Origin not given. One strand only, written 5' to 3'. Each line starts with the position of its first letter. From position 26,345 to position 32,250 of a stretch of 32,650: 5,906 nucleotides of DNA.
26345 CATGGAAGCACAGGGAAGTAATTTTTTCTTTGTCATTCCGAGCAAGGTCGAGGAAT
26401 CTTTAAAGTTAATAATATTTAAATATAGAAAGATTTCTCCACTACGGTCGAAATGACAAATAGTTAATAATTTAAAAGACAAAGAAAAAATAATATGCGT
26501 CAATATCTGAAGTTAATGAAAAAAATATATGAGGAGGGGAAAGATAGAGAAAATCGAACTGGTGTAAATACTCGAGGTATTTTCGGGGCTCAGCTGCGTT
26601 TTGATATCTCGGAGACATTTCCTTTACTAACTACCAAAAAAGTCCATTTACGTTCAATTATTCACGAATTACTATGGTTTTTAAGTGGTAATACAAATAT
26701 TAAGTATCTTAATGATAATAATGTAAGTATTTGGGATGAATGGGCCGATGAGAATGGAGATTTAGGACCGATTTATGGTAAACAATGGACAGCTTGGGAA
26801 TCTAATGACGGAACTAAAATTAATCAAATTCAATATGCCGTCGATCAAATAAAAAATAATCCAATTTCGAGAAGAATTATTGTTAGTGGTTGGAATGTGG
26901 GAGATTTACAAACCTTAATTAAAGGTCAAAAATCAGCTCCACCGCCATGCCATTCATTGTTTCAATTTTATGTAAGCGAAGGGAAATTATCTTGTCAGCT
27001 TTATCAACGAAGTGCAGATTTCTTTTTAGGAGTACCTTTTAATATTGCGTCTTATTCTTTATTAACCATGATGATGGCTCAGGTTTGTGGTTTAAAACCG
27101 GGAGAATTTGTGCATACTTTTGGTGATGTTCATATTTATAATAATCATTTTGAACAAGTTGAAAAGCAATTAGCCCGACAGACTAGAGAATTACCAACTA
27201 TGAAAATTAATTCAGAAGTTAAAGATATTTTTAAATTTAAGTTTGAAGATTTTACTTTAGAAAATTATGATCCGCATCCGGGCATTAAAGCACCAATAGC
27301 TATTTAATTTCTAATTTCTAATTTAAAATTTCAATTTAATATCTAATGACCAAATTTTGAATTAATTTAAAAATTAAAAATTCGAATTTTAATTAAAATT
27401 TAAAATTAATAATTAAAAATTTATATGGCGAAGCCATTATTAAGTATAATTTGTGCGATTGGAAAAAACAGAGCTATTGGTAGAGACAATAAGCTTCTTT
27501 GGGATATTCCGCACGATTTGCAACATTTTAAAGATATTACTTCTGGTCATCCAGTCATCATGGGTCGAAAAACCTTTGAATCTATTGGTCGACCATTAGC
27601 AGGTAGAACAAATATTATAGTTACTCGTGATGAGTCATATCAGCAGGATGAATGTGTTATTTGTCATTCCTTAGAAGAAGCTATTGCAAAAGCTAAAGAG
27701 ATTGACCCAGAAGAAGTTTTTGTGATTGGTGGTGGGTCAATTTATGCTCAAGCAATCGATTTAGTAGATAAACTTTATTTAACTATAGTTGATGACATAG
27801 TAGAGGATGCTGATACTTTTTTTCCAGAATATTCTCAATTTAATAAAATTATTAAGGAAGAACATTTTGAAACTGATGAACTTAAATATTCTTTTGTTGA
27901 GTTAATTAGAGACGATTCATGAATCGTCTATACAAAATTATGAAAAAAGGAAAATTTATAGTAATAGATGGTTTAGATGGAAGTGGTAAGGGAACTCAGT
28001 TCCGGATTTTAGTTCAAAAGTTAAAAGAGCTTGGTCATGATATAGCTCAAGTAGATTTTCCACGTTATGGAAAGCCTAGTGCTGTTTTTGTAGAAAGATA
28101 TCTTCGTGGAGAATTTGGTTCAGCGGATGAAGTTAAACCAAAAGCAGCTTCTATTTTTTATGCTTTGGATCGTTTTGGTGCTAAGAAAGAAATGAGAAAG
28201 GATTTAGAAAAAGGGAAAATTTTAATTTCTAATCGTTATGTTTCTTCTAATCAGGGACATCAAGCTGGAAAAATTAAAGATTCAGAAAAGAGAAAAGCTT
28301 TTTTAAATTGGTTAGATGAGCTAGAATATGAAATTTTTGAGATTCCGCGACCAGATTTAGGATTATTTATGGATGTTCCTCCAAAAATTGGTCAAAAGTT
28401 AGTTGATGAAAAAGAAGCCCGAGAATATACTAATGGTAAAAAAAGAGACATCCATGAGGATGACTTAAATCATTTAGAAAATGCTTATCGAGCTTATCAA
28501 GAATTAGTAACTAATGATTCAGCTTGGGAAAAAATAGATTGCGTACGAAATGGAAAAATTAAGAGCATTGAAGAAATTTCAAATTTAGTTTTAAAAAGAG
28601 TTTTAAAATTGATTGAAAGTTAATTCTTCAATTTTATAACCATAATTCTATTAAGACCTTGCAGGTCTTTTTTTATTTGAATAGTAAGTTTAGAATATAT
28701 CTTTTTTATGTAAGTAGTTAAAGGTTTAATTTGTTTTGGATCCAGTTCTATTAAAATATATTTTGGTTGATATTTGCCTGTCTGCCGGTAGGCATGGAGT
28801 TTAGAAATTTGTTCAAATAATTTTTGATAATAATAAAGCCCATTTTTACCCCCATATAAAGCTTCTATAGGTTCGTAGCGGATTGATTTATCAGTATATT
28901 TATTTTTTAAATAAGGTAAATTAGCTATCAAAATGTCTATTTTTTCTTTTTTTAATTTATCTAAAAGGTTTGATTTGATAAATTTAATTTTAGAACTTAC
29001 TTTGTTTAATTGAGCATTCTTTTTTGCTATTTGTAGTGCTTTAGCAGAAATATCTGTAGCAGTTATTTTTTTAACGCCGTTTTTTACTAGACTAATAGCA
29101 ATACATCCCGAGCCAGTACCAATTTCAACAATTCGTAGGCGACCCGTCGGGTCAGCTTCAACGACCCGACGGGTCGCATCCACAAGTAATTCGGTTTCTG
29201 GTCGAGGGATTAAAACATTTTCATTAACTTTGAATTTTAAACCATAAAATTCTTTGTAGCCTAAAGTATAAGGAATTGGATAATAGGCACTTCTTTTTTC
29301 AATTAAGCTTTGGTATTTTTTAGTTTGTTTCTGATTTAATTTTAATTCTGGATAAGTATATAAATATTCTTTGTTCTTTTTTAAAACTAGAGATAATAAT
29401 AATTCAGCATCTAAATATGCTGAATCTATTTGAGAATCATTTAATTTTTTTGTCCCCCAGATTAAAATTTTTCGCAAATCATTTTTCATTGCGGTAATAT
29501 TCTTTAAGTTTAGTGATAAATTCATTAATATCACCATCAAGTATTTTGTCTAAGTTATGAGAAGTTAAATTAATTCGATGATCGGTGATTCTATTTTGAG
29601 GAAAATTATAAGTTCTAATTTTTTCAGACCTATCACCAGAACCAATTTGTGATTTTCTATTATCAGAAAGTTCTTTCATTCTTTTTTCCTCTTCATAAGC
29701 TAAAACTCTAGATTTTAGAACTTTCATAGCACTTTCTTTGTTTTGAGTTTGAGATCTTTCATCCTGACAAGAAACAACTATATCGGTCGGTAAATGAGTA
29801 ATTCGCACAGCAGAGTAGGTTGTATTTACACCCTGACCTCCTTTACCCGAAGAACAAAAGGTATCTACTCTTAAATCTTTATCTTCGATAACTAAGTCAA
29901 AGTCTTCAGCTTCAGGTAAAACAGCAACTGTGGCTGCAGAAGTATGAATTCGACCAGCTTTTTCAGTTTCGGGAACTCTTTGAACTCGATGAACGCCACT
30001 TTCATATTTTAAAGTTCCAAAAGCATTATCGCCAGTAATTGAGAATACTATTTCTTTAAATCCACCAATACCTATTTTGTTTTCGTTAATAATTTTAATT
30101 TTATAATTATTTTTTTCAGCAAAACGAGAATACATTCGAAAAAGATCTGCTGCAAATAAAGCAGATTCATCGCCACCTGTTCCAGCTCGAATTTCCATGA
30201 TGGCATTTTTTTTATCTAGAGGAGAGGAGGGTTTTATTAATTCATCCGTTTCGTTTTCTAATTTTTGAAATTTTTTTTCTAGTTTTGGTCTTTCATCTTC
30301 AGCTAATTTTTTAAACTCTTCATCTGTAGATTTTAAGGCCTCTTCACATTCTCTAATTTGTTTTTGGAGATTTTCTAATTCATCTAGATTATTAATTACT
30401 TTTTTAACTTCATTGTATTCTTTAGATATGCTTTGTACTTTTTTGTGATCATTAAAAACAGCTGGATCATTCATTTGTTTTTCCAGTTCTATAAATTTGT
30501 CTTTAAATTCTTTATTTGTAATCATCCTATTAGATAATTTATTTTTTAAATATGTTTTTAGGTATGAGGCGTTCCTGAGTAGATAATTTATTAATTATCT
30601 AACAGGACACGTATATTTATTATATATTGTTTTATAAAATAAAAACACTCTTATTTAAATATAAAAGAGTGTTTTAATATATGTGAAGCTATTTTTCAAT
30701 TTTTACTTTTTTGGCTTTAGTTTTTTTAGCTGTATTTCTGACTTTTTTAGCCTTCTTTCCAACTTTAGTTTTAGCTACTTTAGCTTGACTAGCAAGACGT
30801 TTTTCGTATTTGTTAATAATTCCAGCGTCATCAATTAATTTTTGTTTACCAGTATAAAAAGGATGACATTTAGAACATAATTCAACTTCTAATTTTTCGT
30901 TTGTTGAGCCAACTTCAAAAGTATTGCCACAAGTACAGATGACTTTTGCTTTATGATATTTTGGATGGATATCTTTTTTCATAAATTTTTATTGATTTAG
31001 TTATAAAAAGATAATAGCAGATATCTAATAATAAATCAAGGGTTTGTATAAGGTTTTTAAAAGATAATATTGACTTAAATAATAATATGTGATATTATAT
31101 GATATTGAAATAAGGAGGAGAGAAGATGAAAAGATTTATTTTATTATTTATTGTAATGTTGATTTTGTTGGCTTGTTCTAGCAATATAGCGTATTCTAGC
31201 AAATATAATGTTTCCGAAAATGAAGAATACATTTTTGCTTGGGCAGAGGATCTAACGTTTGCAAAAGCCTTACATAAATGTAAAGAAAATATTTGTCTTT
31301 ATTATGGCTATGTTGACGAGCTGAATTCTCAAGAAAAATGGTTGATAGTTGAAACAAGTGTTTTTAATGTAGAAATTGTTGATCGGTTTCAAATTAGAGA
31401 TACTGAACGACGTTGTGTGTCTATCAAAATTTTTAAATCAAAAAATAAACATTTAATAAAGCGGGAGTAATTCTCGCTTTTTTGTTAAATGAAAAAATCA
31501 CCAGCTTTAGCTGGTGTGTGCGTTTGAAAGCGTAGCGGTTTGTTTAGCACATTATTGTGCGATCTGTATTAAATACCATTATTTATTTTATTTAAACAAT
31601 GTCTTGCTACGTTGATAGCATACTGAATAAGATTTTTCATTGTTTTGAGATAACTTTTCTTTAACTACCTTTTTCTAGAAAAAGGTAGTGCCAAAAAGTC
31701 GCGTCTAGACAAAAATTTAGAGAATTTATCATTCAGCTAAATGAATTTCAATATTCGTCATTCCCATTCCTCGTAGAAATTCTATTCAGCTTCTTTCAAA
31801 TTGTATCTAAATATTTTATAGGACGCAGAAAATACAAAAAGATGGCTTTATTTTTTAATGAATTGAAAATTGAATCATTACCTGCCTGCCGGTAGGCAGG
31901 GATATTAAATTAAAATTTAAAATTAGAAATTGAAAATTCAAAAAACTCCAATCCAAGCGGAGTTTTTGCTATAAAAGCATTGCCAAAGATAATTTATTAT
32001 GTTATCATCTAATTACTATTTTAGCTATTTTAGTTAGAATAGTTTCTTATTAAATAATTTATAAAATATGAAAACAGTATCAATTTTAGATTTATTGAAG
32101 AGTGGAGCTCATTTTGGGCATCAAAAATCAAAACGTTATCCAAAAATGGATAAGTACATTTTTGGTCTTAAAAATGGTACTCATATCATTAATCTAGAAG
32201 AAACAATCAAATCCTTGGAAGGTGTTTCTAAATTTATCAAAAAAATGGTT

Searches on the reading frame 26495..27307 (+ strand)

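Call 65: search_protein_families(library=pfam, proteins=[window:26495-27307:+])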
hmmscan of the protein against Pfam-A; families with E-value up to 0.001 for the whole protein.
window:26495-27307:+ (270 aa): 1 family
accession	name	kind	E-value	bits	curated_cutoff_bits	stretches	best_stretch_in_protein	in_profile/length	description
PF00303.24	Thymidylat_synt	-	1.6e-121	405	24.3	1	2-270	1-266/266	Thymidylate synthase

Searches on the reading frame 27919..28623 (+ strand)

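Call 65: search_protein_families(library=pfam, proteins=[window:27919-28623:+])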
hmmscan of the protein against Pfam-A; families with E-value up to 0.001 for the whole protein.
window:27919-28623:+ (234 aa): 1 family
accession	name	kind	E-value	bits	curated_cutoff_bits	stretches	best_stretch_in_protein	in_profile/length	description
PF02223.23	Thymidylate_kin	-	3.5e-18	66.4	27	1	16-202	1-175/185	Thymidylate kinase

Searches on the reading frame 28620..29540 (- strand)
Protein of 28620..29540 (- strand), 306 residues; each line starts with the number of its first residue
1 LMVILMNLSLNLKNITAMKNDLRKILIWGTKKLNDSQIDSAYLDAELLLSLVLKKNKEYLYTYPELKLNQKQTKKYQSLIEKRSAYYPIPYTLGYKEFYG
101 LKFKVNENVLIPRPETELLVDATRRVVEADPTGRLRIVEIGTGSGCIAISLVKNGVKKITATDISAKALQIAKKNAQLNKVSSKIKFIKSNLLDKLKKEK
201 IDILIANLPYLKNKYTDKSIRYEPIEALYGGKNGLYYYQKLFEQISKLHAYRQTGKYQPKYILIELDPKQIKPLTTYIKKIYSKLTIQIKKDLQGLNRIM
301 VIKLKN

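Call 65: search_protein_families(library=pfam, proteins=[window:28620-29540:-])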
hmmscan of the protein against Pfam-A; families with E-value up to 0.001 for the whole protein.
window:28620-29540:- (306 aa): 17 families
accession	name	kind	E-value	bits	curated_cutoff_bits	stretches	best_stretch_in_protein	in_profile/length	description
PF17827.6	PrmC_N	-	5.8e-16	59.3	23.4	1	25-94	2-71/71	PrmC N-terminal domain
PF06325.19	PrmA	-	7.8e-15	55.6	22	1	134-208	163-234/296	Ribosomal protein L11 methyltransferase (PrmA)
PF05175.20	MTS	-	2.3e-14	53.8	23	1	135-221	33-119/170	Methyltransferase small domain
PF13847.12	Methyltransf_31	-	1.6e-10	41.3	27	1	135-222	5-94/145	Methyltransferase domain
PF13649.12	Methyltransf_25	-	7.3e-09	36.6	27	1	137-215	1-81/97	Methyltransferase domain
PF12847.13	Methyltransf_18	-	8.7e-09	36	27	1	136-205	17-87/151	Methyltransferase domain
PF08241.18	Methyltransf_11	-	1.1e-07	32.8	21.2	1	138-207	1-67/95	Methyltransferase domain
PF01170.24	UPF0020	-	3.1e-07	30.7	22.3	1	157-215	77-136/197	RMKL-like, methyltransferase domain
PF02475.24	TRM5-TYW2_MTfase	-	6.2e-07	30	28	1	136-221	39-125/164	TRM5/TYW2 methyltransferase domain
PF10294.15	Methyltransf_16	-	5.9e-06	26.6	21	1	130-214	43-135/174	Lysine methyltransferase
PF09445.16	Methyltransf_15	-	1.3e-05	25.3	22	1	137-206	4-77/165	RNA cap guanine-N2 methyltransferase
PF08242.18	Methyltransf_12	-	2e-05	25.6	30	1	138-207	1-72/98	Methyltransferase domain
PF03602.21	Cons_hypoth95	-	3.6e-05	24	24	1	132-221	40-134/182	Conserved hypothetical protein 95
PF05971.18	Methyltransf_10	-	6.4e-05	22.9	23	1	131-214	101-191/299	RNA methyltransferase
PF02005.22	TRM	-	7.1e-05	22.6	27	1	128-189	50-107/376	N2,N2-dimethylguanosine tRNA methyltransferase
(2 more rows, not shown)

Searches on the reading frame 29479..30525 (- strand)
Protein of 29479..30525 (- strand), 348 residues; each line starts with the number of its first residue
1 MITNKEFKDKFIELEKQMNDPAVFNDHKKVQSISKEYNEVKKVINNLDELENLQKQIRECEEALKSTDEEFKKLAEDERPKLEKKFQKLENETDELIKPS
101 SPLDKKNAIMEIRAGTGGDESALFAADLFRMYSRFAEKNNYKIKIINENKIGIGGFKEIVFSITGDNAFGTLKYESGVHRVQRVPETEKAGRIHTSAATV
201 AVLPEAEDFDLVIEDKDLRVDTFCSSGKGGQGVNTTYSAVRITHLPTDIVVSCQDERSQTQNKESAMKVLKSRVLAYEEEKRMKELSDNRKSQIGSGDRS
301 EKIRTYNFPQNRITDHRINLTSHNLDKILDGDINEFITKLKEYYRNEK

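Call 13: search_protein_families(library=pfam, proteins=[window:29479-30525:-])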
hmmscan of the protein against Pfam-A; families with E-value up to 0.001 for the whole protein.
window:29479-30525:- (348 aa): 3 families
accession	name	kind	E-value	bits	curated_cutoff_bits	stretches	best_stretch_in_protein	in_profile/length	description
PF03462.23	PCRF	-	1.6e-72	243.8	24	1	8-200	2-194/194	PCRF domain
PF00472.26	RF-1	-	6.2e-42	142.7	35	1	209-317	3-116/116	RF-1 domain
PF16326.10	ABC_tran_CTD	-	5.8e-05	23.7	32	1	13-43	26-56/69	ABC transporter C-terminal domain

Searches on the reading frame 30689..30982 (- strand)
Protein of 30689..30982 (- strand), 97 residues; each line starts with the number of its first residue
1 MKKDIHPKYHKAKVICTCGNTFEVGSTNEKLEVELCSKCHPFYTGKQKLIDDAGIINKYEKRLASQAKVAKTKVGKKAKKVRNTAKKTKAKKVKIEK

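Call 13: search_protein_families(library=pfam, proteins=[window:30689-30982:-])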
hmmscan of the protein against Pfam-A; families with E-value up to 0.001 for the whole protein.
window:30689-30982:- (97 aa): 1 family
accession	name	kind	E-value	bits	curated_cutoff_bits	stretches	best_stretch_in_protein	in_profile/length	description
PF01197.23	Ribosomal_L31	-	1e-29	102.9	27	1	1-63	1-64/65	Ribosomal protein L31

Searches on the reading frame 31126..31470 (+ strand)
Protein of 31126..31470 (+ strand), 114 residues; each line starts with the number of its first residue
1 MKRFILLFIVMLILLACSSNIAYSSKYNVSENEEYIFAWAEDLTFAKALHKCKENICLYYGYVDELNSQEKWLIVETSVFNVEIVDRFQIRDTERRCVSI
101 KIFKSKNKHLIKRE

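Call 13: search_protein_families(library=pfam, proteins=[window:31126-31470:+])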
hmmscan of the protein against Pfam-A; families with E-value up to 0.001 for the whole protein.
window:31126-31470:+ (114 aa): 0 families

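Call 16: find_encoding_contigs(protein=window:31126-31470:+, flank=3000, max_places=10)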
Protein window:31126-31470:+ (114 aa): no gene with exactly this product is on record in the collection.

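Call 43: find_homologous_proteins(query=window:31126-31467:+, max_evalue=0.00001)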
Query window:31126-31467:+ (114 aa): 2 proteins with E <= 0.00001 among 5 candidates.
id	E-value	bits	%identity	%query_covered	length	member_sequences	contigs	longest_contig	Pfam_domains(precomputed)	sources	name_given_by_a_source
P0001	9.0e-64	230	93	100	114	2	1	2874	-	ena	-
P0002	1.7e-46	175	79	87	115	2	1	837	-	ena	-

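Call 44: find_encoding_contigs(protein=P0001, flank=5000)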
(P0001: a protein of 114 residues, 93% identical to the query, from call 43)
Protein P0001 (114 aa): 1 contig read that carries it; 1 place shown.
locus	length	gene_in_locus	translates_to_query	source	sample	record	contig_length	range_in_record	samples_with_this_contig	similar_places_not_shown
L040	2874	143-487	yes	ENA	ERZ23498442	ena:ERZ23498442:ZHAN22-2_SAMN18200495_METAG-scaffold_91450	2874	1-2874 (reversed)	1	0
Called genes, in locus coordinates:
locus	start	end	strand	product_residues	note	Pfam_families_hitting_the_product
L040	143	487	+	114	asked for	-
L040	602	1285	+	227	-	PF00318:Ribosomal_S2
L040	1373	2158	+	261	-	-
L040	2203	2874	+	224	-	?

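Call 45: find_encoding_contigs(protein=P0002, flank=5000)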
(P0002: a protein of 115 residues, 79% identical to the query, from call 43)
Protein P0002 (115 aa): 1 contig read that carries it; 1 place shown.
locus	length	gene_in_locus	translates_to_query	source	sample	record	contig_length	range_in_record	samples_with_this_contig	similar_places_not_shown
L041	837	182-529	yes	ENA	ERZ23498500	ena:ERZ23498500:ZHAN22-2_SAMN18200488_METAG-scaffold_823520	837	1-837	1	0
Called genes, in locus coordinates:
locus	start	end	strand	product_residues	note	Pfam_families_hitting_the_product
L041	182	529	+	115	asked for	-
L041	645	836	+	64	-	?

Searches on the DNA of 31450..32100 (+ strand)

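Call 8: search_rna_families(source=window, start=31450, end=32100, threshold=evalue, max_evalue=10)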
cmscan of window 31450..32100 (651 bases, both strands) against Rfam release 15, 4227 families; matches with E-value up to 10: 15.
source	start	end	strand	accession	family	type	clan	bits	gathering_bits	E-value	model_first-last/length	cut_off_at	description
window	31873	31944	+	RF04335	Plastid-rpl20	Cis-reg;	-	23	53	0.8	1-80/80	no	Plastid-rpl20 3UTR RNA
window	31939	32024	-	RF01470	rli38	Gene; sRNA;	-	19.5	49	4.3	1-150/150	no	Listeria sRNA rli38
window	31665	31722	-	RF02843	RefA5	Gene; antisense;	-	19.3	91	0.29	1-68/68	no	Enterococcus sRNA A5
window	31733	31822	+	RF02393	sau-59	Gene; sRNA;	-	18.8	80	7.2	1-128/128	no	Staphylococcus sRNA sau-59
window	31452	31528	-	RF02351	psRNA14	Gene; sRNA;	-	18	60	3.1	1-84/84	no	Proteobacteria sRNA psRNA14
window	32011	32052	-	RF01726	SAM-II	Cis-reg; riboswitch;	-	17.9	44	1.1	1-60/60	no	SAM-II riboswitch aptamer (SAM-II long loop)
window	31641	31711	+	RF04099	MIR837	Gene; miRNA;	-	17.1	117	1.8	1-122/122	no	MIR837 microRNA precursor family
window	31624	31705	+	RF02555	hveRNA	Gene; rRNA;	-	16.8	90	6.1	1-124/124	no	mt-5S-like H. vermiformis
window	31450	31490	+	RF02029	sraA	Gene; sRNA;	-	16.7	56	9.3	55-95/95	5'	sraA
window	31660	31748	-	RF00235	Plasmid_RNAIII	Gene;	-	16.6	60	6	1-131/131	no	Plasmid RNAIII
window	31455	31630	+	RF02842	RefA1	Gene; sRNA;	-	16.1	94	0.62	17-204/222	no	Enterococcus sRNA A1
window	31450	31497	+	RF01730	Termite-leu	Cis-reg;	-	15.3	51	2.1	30-78/78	5'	Termite-leu RNA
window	31660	31696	-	RF04197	mir-9457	Gene; miRNA;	-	15.2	90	7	1-68/68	no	mir-9457 microRNA precursor family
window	31803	31906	+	RF04178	BTnc005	Gene; sRNA;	-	15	174.8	0.71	1-205/205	no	Bacteroides sRNA BTnc005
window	31609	31691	+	RF04180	BTnc231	Gene; sRNA;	-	13.4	80.4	5.2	1-154/154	no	Bacteroides sRNA BTnc231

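Call 66: search_dna_similar(query=window:31588-31845:+, collection=plasmids, mode=distant, max_evalue=0.01)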
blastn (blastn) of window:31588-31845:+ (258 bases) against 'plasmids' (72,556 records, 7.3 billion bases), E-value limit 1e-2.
No match.

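Call 67: search_dna_similar(query=window:31588-31845:+, collection=phages, mode=distant, max_evalue=0.01)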
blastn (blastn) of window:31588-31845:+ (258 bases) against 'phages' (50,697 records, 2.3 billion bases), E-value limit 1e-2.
No match.
